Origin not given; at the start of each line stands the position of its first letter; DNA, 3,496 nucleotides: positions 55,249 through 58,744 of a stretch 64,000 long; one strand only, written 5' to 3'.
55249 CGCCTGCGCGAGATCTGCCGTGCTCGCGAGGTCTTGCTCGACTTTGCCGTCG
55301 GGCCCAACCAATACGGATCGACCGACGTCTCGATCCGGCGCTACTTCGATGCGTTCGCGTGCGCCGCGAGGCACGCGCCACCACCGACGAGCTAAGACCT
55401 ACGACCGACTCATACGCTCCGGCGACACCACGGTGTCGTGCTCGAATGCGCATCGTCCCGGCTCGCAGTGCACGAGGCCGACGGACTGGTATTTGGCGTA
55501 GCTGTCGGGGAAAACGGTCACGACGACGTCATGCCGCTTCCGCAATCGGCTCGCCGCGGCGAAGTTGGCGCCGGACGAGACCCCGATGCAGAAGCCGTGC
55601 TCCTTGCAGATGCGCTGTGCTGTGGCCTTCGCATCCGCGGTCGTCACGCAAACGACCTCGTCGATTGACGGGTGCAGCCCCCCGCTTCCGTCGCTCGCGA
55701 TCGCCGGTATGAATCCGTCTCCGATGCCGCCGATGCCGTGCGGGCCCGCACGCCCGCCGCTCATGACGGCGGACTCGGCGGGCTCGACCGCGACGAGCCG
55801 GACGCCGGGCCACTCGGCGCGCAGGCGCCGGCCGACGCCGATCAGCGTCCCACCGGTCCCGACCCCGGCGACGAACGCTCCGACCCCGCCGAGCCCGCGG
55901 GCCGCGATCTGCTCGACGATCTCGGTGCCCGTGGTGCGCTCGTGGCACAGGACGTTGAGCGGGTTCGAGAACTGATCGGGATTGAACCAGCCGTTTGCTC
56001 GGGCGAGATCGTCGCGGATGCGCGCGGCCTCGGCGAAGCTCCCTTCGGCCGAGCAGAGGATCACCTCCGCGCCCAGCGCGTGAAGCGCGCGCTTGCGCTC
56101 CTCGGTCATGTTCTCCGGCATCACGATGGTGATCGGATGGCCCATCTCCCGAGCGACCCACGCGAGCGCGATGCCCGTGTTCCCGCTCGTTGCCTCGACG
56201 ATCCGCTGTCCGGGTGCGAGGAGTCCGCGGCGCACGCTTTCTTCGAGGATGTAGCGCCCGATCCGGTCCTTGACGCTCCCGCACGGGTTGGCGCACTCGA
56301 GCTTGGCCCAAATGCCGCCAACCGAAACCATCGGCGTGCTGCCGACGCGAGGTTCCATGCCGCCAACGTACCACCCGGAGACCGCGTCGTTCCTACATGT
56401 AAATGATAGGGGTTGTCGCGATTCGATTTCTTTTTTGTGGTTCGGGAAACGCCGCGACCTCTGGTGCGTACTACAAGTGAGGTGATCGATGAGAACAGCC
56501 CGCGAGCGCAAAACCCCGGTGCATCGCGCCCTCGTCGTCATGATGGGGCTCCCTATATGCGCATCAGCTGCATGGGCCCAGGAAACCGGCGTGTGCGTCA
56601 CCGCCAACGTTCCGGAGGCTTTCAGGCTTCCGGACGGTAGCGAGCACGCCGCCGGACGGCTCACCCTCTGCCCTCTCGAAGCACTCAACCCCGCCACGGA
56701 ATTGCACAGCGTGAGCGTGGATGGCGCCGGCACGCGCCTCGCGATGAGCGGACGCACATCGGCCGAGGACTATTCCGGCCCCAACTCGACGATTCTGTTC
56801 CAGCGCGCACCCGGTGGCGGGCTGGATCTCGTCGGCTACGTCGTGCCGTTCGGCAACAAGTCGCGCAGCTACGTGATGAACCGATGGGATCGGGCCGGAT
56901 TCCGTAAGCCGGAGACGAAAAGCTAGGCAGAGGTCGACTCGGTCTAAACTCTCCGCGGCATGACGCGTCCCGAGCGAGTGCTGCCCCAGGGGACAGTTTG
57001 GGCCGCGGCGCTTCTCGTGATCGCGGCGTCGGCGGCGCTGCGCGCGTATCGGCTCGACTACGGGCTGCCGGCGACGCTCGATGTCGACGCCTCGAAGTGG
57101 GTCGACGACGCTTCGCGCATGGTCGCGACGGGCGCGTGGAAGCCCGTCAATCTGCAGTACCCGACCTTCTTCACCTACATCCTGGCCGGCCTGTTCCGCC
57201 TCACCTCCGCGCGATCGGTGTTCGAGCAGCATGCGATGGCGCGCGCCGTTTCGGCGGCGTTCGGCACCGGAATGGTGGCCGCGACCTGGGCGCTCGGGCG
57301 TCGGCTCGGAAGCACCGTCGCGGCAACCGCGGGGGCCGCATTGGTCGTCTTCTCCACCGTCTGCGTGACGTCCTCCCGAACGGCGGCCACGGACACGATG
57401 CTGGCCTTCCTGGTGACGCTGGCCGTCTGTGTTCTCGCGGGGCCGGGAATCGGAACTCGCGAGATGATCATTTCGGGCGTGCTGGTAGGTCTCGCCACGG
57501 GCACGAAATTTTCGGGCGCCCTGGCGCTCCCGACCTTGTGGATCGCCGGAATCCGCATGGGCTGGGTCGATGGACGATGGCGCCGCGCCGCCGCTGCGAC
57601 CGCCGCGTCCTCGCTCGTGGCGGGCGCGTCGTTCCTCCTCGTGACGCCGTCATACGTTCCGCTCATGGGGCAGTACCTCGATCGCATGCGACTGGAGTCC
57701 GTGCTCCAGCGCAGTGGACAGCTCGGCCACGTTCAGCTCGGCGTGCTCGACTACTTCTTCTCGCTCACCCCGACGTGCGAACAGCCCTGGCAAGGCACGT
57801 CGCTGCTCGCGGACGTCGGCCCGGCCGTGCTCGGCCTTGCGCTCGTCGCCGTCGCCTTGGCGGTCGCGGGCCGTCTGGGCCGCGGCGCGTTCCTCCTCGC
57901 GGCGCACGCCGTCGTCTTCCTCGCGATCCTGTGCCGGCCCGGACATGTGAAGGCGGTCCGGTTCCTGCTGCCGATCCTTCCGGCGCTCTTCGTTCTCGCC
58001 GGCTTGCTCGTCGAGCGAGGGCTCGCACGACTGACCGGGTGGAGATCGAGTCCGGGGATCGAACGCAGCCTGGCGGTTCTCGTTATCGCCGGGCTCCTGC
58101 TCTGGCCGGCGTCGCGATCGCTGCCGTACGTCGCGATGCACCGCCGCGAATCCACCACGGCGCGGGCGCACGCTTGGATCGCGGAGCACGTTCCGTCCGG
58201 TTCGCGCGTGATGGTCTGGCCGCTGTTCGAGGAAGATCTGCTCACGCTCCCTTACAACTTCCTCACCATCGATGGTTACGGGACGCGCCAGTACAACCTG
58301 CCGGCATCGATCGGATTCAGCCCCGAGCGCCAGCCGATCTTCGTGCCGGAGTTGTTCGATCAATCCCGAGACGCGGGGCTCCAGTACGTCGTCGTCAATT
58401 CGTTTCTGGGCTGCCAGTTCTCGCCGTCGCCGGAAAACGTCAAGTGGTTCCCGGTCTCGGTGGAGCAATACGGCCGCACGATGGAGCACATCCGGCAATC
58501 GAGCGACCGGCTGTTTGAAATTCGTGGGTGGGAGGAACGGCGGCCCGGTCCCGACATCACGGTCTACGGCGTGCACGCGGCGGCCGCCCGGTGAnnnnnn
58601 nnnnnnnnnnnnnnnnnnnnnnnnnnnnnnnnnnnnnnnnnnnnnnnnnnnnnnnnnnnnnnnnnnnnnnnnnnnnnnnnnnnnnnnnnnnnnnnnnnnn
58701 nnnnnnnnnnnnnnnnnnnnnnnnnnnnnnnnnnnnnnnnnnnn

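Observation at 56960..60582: Translationally coupled GT39-like and TMTC-like GT-C glycosyltransferase pair next to Ser/Thr-rich secreted proteins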

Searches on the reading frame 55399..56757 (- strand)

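Call 23: search_protein_families(library=pfam, proteins=[window:55399-56757:-], max_evalue=0.001)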
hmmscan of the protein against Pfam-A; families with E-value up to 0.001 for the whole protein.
window:55399-56757:- (452 aa): 1 family
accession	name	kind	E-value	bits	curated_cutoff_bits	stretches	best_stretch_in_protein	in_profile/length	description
PF00291.31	PALP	-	1.6e-67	228.4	35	1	137-417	4-294/295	Pyridoxal-phosphate dependent enzyme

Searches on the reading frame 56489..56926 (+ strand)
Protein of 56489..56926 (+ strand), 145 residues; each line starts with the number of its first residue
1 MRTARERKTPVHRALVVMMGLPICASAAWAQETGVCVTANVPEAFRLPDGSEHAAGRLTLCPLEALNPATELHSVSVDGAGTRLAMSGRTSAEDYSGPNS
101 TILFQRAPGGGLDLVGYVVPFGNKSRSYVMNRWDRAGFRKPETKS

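Call 23: search_protein_families(library=pfam, proteins=[window:56489-56926:+], max_evalue=0.001)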
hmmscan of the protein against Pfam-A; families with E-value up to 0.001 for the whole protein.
window:56489-56926:+ (145 aa): 0 families

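Call 92: search_protein_families(library=ncbifam, proteins=[window:56489-56926:+], max_evalue=0.01)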
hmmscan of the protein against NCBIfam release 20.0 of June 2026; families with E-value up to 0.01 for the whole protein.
window:56489-56926:+ (145 aa): 0 families

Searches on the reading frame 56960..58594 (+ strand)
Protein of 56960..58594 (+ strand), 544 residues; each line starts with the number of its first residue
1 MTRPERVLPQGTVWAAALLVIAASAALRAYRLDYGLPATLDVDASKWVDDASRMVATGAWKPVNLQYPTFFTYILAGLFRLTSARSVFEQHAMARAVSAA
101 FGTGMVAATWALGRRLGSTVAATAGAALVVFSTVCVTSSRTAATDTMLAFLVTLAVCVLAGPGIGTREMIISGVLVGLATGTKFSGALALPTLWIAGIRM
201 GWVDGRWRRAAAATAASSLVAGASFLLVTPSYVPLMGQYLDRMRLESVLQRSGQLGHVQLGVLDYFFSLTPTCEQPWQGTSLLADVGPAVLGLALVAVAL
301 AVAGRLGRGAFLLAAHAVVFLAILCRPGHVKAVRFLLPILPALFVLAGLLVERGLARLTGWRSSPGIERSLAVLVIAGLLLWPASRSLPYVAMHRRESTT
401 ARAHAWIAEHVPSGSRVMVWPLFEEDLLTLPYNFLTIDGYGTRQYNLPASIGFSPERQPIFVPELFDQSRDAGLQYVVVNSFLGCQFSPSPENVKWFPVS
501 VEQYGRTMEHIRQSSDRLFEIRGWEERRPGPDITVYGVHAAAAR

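Call 3: search_protein_families(library=pfam, proteins=[window:56960-58594:+], max_evalue=0.01)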
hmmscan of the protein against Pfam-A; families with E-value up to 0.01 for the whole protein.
window:56960-58594:+ (544 aa): 3 families
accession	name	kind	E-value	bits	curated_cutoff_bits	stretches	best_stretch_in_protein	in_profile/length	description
PF02366.24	PMT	-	2.3e-06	27.8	22.7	1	92-199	83-198/245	Dolichyl-phosphate-mannose-protein mannosyltransferase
PF13231.12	PMT_2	-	1.9e-05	25.3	26.1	1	68-196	3-128/160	Dolichyl-phosphate-mannose-protein mannosyltransferase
PF09594.16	GT87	-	0.0023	18.2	25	1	67-327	3-237/237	Glycosyltransferase family 87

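Call 7: search_protein_families(library=ncbifam, proteins=[window:56960-58594:+], max_evalue=1)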
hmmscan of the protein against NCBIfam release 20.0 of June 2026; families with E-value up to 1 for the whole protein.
window:56960-58594:+ (544 aa): 3 families
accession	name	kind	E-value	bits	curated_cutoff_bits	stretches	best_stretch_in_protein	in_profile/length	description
TIGR03663.1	TIGR03663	subfamily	0.00037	19.6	126.25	1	17-158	4-136/435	flippase activity-associated protein Agl23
NF009784.2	PRK13279.1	equivalog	0.045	12.4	567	1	51-194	39-190/539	lipid IV(A) 4-amino-4-deoxy-L-arabinosyltransferase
TIGR04154.1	archaeo_STT3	subfamily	0.048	12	450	1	65-140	67-145/831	oligosaccharyl transferase, archaeosortase A system-associated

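Call 9: search_solved_structures(query=window:56960-58594:+, max_evalue=10, show_alignments=1)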
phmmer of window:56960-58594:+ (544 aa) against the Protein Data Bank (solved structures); distinct sequences matched with E-value up to 10: 0.

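Call 46: find_homologous_proteins(query=window:56960-58594:+, max_evalue=0.001)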
Query window:56960-58594:+ (544 aa): 4 proteins with E <= 0.001 among 8000 candidates.
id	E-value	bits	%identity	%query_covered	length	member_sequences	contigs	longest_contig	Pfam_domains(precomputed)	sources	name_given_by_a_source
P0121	3.1e-158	546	50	99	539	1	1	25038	PF13231.13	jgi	jgi:hypothetical protein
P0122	1.6e-12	65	32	46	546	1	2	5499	PF02366.25,PF13231.13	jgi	jgi:4-amino-4-deoxy-L-arabinose transferase-like glycosyltransferase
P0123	1.6e-6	45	26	97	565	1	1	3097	PF02366.25,PF13231.13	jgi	jgi:hypothetical protein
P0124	2.2e-5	42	27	31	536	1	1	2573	PF02366.25,PF13231.13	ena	-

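Call 47: find_encoding_contigs(protein=P0121, flank=10000, max_places=2)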
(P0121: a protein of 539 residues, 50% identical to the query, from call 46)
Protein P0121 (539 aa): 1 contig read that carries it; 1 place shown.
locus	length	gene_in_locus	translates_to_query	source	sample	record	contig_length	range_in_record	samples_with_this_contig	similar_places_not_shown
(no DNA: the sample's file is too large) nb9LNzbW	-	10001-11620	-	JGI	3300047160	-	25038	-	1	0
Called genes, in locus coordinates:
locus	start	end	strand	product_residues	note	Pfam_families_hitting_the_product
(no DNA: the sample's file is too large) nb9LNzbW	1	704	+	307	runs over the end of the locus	PF00696:AA_kinase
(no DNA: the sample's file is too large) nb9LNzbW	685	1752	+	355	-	PF01546:Peptidase_M20, PF07687:M20_dimer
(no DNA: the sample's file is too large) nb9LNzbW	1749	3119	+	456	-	PF00206:Lyase_1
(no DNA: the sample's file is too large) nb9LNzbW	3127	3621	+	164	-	PF01316:Arg_repressor, PF02863:Arg_repressor_C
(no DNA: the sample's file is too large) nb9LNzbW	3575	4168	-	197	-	PF14378:PAP2_3 (weak)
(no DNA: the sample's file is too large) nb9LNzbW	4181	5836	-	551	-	PF13231:PMT_2 (weak), PF13432:TPR_16, PF00515:TPR_1, PF07719:TPR_2, PF13414:TPR_11, PF13424:TPR_12, PF13414:TPR_11, PF13432:TPR_16, +12 more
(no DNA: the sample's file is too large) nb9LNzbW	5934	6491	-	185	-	-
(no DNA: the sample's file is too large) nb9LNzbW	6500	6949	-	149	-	-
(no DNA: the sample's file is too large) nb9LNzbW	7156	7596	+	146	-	-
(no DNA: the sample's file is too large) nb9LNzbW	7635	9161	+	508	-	PF00089:Trypsin, PF13365:Trypsin_2, PF17815:PDZ_3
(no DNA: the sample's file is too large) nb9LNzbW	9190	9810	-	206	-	PF13505:OMP_b-brl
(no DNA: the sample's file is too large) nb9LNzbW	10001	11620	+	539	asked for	PF13231:PMT_2 (weak)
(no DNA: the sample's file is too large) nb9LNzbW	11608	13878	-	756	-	PF11854:MtrB_PioB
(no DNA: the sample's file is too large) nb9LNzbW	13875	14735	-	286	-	PF13435:Cytochrome_C554 (faint), PF14537:Cytochrom_c3_2 (faint), PF22113:Mtrc-MtrF_II-IV_dom (faint), PF22678:Cytochrom_c_NrfB-like, PF09699:Paired_CXXCH_1, PF14522:Cytochrome_C7 (weak), PF09699:Paired_CXXCH_1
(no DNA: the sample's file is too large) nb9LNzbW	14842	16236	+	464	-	PF03264:Cytochrom_NNT (weak), PF14522:Cytochrome_C7 (faint)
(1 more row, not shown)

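Call 61: search_protein_representatives(protein=window:56960-58594:+)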
Query: 544 residues. Proteins with E-value up to 0.001 (for the whole library): 1671; up to 1e-10: 279; up to 1e-30: 46. The best 150 are listed.
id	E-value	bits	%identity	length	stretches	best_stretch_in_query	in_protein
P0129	1.7e-164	564.9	100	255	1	291-544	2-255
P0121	9.9e-159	545.9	52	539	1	6-539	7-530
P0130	1.5e-112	393.5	42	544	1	16-536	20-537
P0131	1.6e-110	386.9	42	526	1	15-537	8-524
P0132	1.4e-105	370.5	41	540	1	14-542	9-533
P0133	4.0e-105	369.0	39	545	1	20-536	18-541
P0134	2.0e-103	363.4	40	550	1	9-539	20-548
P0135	6.1e-103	361.8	39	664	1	15-538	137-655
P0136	8.8e-100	351.4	39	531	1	18-537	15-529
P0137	2.0e-99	350.2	41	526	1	13-537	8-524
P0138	2.3e-99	350.0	39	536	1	18-537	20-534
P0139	8.3e-99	348.2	39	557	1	15-539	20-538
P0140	5.1e-94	332.4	38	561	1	4-539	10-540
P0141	1.4e-93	331.0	38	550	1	16-537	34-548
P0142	1.5e-93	330.8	38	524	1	20-536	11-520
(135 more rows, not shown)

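Call 62: find_encoding_contigs(protein=P0130, flank=6000, max_places=2)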
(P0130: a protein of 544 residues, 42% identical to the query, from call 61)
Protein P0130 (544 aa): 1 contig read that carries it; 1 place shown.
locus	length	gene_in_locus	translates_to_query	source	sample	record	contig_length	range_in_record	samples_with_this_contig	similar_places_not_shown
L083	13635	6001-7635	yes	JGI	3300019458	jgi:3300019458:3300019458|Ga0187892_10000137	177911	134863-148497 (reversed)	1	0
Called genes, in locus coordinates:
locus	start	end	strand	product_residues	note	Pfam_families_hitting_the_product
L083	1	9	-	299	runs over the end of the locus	PF13641:Glyco_tranf_2_3 (weak), PF00535:Glycos_transf_2, PF10111:Glyco_tranf_2_2 (faint)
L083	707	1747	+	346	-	PF01288:HPPK, PF01712:dNK, PF13671:AAA_33 (faint)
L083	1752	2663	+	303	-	PF02569:Pantoate_ligase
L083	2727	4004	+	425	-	PF01790:LGT, PF00595:PDZ (weak), PF13180:PDZ_2, PF17820:PDZ_6 (weak)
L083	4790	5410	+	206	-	PF13489:Methyltransf_23, PF01209:Ubie_methyltran, PF08241:Methyltransf_11, PF08242:Methyltransf_12, PF13649:Methyltransf_25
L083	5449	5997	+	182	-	PF01965:DJ-1_PfpI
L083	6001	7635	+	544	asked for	PF02366:PMT, PF13231:PMT_2 (weak)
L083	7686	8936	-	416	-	PF01757:Acyl_transf_3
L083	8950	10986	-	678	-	PF00578:AhpC-TSA, PF08534:Redoxin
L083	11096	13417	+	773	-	PF00578:AhpC-TSA, PF08534:Redoxin, PF13905:Thioredoxin_8 (weak)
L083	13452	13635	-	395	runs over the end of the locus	PF04307:YdjM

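Call 63: find_encoding_contigs(protein=P0131, flank=6000, max_places=2)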
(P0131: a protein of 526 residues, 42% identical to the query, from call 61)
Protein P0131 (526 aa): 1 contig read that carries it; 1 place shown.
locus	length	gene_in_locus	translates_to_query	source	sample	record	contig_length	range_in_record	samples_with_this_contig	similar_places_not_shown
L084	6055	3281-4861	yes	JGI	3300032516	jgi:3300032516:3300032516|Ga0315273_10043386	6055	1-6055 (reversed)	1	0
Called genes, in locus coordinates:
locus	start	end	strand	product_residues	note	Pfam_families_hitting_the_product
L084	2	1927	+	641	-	?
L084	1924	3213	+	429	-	PF00580:UvrD-helicase (weak), PF13245:AAA_19 (weak), PF13361:UvrD_C (weak), PF13538:UvrD_C_2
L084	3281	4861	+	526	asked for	PF02366:PMT (weak), PF13231:PMT_2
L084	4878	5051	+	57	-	-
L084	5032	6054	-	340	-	?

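Call 67: find_related_loci(query=A4, collection=metagenome_contigs, flank=5000)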
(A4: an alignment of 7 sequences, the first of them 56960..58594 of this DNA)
Query A4 (544 aa) in metagenome_contigs; peptide patterns used: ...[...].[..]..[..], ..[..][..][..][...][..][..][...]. (x = any residue, [..] = any of these).
60 stretches matched a pattern; 7 encode a relative of the query (tblastn E <= 1e-3); 7 distinct loci.
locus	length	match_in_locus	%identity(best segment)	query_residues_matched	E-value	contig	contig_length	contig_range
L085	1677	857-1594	98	1-246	4e-161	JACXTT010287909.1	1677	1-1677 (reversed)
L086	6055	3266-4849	41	2-536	5e-113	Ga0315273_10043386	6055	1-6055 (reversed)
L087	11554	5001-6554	40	16-536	9e-113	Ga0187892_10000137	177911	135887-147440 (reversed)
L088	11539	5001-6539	33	18-536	9e-99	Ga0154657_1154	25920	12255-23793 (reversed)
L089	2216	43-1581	37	20-536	2e-92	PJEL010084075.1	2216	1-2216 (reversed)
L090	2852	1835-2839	40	14-348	2e-44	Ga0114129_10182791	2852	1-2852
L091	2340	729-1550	41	14-285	1e-42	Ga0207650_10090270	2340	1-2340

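Call 77: search_solved_structures(query=A3, max_evalue=1, show_alignments=1)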
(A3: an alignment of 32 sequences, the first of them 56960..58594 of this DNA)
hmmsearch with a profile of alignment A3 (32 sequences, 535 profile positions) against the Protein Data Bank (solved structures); distinct sequences matched with E-value up to 1: 5.
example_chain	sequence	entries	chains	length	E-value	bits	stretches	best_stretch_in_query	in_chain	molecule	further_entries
6p25_A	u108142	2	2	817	4e-08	35.6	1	88-238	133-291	Dolichyl-phosphate-mannose--protein mannosyltransferase 1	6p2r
5ezm_A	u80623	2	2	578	8.7e-08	34.5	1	12-382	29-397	4-amino-4-deoxy-L-arabinose transferase or related glycosyltransferases of PMT family | 4-amino-4-deoxy-L-arabinose (L-Ara4N) transferase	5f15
9e61_A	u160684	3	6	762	0.00046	22.2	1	86-203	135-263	Dolichyl-phosphate-mannose--protein mannosyltransferase 4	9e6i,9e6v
5ndd_A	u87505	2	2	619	0.55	12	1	74-242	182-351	Lysozyme,Proteinase-activated receptor 2,Soluble cytochrome b562,Proteinase-activated rece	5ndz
4j9j_A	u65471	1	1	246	0.93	11.3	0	264-295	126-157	Imidazole glycerol phosphate synthase subunit HisF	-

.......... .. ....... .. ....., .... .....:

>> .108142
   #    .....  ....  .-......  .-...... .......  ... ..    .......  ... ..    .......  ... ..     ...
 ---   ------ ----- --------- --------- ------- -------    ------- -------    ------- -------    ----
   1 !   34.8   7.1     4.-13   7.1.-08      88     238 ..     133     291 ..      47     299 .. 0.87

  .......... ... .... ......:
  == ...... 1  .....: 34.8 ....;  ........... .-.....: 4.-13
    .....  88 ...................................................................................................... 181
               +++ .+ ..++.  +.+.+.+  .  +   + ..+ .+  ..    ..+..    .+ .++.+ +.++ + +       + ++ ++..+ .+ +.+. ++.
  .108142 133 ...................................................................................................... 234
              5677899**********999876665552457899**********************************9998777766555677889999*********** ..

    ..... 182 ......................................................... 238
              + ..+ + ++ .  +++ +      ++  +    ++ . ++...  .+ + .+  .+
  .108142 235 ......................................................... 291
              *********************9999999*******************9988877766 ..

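Call 83: predict_structure(alignment_id=A3)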
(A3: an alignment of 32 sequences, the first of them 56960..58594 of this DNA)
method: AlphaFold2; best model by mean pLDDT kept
length: 544 residues; sequences in the alignment: 32
mean_pLDDT: 94.8   pTM: 0.93
mean pLDDT of the five models: 94.8, 94.3, 94.1, 93.9, 93.8
residues with pLDDT >= 90: 497; 70-90: 36; 50-70: 8; < 50: 3
segments of 3 or more residues with pLDDT < 50: none
pLDDT, mean of each block of 10 residues (from residue 1): 60 93 98 93 94 98 96 98 97 98 99 96 98 98 98 98 93 99 97 97 95 98 98 97 95 96 95 92 97 98 96 97 96 97 98 93 83 97 97 95 96 95 85 90 94 95 95 96 95 97 98 98 94 96 65
secondary structure, 60 per line:
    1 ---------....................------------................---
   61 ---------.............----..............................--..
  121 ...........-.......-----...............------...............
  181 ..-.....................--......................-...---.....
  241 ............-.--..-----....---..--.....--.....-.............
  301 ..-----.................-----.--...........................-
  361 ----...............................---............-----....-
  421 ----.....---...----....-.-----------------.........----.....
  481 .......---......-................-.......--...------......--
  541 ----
elements in order: H10-29 H42-57 H70-82 H87-116 H119-131 H133-139 H145-159 H166-182 H184-204 H207-228 H236-252 H264-267 E275-279 H282-286 H288-302 H308-324 H333-359 H365-395 H399-410 E416-419 H425-429 E433-435 H440-443 H463-471 E476-480 H481-487 H491-496 H498-513 E515-521 E533-538
